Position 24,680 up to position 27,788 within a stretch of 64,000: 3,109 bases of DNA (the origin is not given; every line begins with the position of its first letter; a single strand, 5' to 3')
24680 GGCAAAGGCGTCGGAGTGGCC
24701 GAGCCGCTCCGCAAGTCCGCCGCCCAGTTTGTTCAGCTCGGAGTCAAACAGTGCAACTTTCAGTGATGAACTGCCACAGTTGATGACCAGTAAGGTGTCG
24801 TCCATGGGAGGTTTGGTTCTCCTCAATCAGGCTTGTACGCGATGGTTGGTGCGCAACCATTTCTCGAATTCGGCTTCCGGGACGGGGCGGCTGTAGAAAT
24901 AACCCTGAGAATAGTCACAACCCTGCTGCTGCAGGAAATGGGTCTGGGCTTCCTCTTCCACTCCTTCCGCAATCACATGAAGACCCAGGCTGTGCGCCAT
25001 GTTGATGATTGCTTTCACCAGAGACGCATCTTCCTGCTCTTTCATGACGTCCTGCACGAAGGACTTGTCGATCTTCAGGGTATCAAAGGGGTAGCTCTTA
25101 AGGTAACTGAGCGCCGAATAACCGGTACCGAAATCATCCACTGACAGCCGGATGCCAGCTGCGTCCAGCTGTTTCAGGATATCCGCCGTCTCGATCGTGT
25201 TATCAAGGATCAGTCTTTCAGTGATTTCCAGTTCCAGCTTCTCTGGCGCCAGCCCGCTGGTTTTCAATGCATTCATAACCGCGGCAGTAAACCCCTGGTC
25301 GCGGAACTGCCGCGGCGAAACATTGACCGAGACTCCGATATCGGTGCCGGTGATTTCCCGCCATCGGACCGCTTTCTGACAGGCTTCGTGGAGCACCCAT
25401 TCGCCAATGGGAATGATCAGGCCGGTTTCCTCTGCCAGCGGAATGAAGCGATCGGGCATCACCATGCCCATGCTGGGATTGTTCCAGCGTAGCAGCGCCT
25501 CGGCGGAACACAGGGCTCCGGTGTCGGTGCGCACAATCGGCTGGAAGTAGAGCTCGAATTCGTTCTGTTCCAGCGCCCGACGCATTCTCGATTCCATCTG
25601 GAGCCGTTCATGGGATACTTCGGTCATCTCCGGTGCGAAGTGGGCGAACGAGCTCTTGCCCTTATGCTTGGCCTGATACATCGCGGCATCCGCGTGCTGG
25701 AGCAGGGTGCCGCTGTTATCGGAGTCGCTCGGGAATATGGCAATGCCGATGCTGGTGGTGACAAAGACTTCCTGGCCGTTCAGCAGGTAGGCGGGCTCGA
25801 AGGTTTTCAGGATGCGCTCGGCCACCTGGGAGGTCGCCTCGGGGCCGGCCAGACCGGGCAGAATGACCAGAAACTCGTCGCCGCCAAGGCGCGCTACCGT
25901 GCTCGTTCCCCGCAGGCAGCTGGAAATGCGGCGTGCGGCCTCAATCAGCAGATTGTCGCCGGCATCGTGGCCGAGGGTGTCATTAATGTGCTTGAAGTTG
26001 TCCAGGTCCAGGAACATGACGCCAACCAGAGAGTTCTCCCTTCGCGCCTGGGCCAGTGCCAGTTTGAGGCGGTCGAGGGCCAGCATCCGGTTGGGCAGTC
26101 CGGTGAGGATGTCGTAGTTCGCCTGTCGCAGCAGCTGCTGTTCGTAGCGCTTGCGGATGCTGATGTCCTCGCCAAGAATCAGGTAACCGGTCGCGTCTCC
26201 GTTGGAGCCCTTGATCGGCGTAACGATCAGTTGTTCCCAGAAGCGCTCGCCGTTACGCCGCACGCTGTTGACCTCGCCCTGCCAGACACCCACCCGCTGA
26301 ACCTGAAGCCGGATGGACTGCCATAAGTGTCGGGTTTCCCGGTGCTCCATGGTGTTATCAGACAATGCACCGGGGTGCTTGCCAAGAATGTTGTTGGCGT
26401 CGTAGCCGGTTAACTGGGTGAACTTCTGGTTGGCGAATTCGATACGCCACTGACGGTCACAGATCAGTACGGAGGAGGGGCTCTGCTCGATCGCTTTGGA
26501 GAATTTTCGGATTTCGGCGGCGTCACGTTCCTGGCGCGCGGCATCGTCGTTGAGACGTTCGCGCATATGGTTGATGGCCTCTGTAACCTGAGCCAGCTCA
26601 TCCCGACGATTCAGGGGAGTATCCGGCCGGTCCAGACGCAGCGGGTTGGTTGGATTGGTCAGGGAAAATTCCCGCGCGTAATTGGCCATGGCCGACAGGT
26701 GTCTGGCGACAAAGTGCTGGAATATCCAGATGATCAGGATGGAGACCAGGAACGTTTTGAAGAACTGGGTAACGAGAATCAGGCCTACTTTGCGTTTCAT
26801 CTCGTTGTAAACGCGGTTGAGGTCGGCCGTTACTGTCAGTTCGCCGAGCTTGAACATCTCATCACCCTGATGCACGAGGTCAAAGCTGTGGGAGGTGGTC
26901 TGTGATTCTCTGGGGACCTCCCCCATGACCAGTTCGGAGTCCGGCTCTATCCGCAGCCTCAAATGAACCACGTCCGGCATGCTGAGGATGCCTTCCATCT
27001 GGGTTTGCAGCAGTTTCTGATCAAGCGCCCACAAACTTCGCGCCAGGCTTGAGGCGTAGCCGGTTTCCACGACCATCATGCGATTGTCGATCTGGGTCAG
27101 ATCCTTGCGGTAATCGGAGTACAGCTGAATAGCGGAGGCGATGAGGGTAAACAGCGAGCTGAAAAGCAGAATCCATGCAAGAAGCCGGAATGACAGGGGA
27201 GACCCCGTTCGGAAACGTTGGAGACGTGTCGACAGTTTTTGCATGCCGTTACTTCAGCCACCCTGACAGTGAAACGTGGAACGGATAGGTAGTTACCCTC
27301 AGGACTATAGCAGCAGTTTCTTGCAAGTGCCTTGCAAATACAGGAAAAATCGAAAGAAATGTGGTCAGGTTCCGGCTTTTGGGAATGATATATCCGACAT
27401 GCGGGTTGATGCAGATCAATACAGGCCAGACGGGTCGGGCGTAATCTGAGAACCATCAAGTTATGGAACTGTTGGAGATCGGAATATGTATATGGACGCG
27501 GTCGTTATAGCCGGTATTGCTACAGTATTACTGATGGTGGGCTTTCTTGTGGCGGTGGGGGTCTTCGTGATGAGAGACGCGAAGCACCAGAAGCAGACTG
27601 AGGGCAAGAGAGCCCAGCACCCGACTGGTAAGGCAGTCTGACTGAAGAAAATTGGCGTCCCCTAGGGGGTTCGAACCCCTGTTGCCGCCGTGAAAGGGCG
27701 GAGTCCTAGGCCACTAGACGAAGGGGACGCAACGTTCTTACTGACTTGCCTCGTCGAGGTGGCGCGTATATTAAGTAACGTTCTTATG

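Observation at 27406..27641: Unannotated 51-aa CcoM-like membrane peptide behind a perfect FNR/Anr box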

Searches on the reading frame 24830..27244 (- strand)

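Call 65: search_protein_families(library=pfam, proteins=[window:24830-27244:-], max_evalue=0.001)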
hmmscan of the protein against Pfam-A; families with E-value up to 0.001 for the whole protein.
window:24830-27244:- (805 aa): 8 families
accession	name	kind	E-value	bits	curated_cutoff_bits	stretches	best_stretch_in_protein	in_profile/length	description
PF00563.25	EAL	-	3e-76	256.3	31.3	1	553-787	3-236/236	EAL domain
PF00990.26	GGDEF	-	2e-50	171.2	23.8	1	375-531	1-160/161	Diguanylate cyclase, GGDEF domain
PF17149.10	CHASE5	-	1.2e-16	61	27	1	44-148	1-107/108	Periplasmic sensor domain found in signal transduction proteins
PF13426.13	PAS_9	-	3.3e-16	59.9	27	1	256-362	1-102/103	PAS domain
PF08448.16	PAS_4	-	8.2e-10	39.3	23.1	1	253-366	2-110/110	PAS fold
PF13188.13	PAS_8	-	1.3e-08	34.9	21.8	1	247-289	2-41/65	PAS domain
PF00989.32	PAS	-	4.6e-07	30.3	22.6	1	248-361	3-113/113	PAS fold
PF00672.30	HAMP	-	6.2e-05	23.7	25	1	203-233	24-53/53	HAMP domain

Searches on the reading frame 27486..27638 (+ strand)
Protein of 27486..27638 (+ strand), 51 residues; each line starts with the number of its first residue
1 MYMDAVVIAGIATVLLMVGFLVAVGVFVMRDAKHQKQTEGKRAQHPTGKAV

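Call 3: search_protein_families(library=pfam, proteins=[window:27486-27638:+], max_evalue=10)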
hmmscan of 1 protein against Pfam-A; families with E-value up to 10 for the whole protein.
window:27486-27638:+ (51 aa): 4 families
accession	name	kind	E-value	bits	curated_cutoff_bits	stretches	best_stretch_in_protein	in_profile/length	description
PF05545.16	FixQ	-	0.023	15.1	29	1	2-35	3-35/49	Cbb3-type cytochrome oxidase component FixQ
PF17870.6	Insulin_TMD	-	0.065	13.8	33.4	1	5-40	16-46/47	Insulin receptor trans-membrane segment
PF14575.11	EphA2_TM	-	0.099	13.8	28.9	1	8-41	2-33/74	Ephrin type-A receptor 2 transmembrane domain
PF06687.17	SUR7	-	0.13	12.4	29.6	1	6-36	143-174/201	SUR7/PalI family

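Call 4: search_protein_families(library=ncbifam, proteins=[window:27486-27638:+], max_evalue=10)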
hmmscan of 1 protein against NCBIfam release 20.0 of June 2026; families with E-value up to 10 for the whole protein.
window:27486-27638:+ (51 aa): 3 families
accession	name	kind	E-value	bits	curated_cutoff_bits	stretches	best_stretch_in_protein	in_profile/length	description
NF041600.1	cyt_ox_CcoM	equivalog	9.3e-15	54.8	40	1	1-34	1-34/34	cytochrome c oxidase subunit CcoM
NF052519.1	ExpolsacRepExoX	equivalog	0.00095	19.5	140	1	9-43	35-69/96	exopolysaccharide production repressor ExoX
NF041528.1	strep_LAETG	domain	1.1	9.1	30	1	7-22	13-28/35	LAETG motif-containing sortase-dependent surface protein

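Call 6: search_solved_structures(query=window:27486-27638:+, max_evalue=10, show_alignments=3)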
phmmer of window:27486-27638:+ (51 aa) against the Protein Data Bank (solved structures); distinct sequences matched with E-value up to 10: 1.
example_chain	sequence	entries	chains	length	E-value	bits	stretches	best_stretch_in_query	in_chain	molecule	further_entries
5djq_N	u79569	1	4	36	1.5e-06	31.3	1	1-35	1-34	Putative uncharacterized protein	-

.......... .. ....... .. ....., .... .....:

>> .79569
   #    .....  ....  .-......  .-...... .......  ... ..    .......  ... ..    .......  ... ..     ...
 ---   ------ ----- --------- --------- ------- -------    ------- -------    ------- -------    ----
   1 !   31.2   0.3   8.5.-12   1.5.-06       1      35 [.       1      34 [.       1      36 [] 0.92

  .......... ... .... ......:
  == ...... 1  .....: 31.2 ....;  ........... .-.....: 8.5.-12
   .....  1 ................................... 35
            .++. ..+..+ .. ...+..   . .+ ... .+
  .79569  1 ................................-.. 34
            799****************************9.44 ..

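Call 13: find_homologous_proteins(query=window:27486-27638:+)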
Query window:27486-27638:+ (51 aa): 62 proteins with E <= 0.001 among 65 candidates.
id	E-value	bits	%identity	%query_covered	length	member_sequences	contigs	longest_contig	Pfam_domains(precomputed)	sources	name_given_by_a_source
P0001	6.5e-18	80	80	100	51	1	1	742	-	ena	-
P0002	3.3e-17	78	80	100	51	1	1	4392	-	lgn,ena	-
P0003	6.5e-17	77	78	100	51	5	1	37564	-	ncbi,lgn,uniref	ncbi:MAG: cytochrome c oxidase subunit CcoM [Marinobacter sp.]|uniref:cytochrome c oxidase subunit C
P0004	1.5e-14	70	73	100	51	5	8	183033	-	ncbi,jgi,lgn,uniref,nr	ncbi:cytochrome c oxidase subunit CcoM [Marinobacter goseongensis]|jgi:cbb3-type cytochrome oxidase 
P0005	3.3e-14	69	100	69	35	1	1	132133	-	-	-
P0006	4.8e-14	68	79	84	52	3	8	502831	-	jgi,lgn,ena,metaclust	metaclust:\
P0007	1.7e-11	60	71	90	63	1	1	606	-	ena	-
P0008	1.7e-11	60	69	90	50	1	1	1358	-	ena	-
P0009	2.9e-11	60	71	90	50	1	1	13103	-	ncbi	-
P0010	4.0e-11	59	68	98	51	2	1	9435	-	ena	-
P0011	4.0e-11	59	71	90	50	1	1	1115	-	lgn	-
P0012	4.4e-11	59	65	100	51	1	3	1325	-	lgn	-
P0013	5.2e-11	59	67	90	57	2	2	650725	-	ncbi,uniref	ncbi:cytochrome c oxidase subunit CcoM [Marinobacter vulgaris]|uniref:cytochrome c oxidase subunit C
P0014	7.5e-11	58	68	92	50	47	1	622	-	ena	-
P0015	8.3e-11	58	69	90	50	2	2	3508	-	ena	-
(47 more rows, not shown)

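Call 36: find_related_loci(query=window:27486-27638:+, collection=genome_contigs, flank=1500)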
Query window:27486-27638:+ (51 aa) in genome_contigs; peptide patterns used: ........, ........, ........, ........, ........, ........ (x = any residue, [..] = any of these).
600 stretches matched a pattern (row limit reached: there are more); 37 encode a relative of the query (tblastn E <= 1e-3); 37 distinct loci.
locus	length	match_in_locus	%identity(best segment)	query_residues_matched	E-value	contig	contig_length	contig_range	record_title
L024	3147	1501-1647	69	1-46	3e-18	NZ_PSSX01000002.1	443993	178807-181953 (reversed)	Marinobacter maroccanus strain N4 KEHDKFFH_2, whole genome shotgun sequence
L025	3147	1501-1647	71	1-46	5e-18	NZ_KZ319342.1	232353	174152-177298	Marinobacter guineae strain M3B scaffold4, whole genome shotgun sequence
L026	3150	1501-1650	70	1-50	8e-18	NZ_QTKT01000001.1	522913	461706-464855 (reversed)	Marinobacter lipolyticus strain AESS41 NODE_1_length_522913_cov_56.6919, whole genome shotgun sequence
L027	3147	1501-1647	69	1-46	1e-17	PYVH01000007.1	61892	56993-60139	Marinobacter sp. B9-2 NODE_7_length_61892_cov_66.6961, whole genome shotgun sequence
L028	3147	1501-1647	67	1-46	5e-17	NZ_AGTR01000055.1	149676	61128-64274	Marinobacter manganoxydans MnI7-9 contig00009, whole genome shotgun sequence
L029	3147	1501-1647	67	1-46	5e-17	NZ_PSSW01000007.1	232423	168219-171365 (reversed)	Marinobacter flavimaris strain LMG 23834 MDHKLMBL_7, whole genome shotgun sequence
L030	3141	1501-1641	68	1-45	5e-16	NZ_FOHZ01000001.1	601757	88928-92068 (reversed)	Marinobacter segnicrescens strain CGMCC 1.6489, whole genome shotgun sequence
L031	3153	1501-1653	63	1-51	2e-16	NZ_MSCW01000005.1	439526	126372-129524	Marinobacter lutaoensis strain T5054 DSM17466_contig_5, whole genome shotgun sequence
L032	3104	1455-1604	66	1-46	6e-15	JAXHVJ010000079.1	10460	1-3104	MAG: Pseudomonadota bacterium isolate MAG74_tar_biofilm MAG74_79, whole genome shotgun sequence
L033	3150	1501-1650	60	1-50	9e-15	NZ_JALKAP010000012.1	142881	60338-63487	Marinobacter sp. S6332 scaffold_12, whole genome shotgun sequence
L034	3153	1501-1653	59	1-51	1e-14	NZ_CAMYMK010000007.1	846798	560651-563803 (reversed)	MAG: uncultured Marinobacter sp. isolate Biocath_Gamma_026 k127_19845, whole genome shotgun sequence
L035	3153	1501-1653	55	1-51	1e-14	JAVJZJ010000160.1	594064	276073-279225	MAG: Marinobacter sp. isolate G3-WIS-02 k141_940, whole genome shotgun sequence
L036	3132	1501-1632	66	1-44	1e-14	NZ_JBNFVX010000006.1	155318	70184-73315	Marinobacter sp. VGCF2001 scaffold_6_length=155319, whole genome shotgun sequence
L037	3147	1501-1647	61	1-49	5e-14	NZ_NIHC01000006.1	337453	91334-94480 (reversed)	Marinobacter salexigens strain HJR7 contig6, whole genome shotgun sequence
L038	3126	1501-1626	64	1-42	4e-14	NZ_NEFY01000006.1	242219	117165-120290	Marinobacter vinifirmus strain FB1 contig_06_len_242219, whole genome shotgun sequence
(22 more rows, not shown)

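Call 61: predict_structure(alignment_id=A2)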
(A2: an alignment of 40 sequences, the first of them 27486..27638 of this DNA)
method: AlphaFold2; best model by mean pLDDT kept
length: 51 residues; sequences in the alignment: 40
mean_pLDDT: 80.3   pTM: 0.47
mean pLDDT of the five models: 80.3, 79.3, 78.6, 77.5, 75.4
residues with pLDDT >= 90: 26; 70-90: 8; 50-70: 15; < 50: 2
segments of 3 or more residues with pLDDT < 50: none
pLDDT, mean of each block of 10 residues (from residue 1): 88 98 95 71 53 47
secondary structure, 60 per line:
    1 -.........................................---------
elements in order: H2-42

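Call 62: find_encoding_contigs(protein=P0005, flank=2500, max_places=3)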
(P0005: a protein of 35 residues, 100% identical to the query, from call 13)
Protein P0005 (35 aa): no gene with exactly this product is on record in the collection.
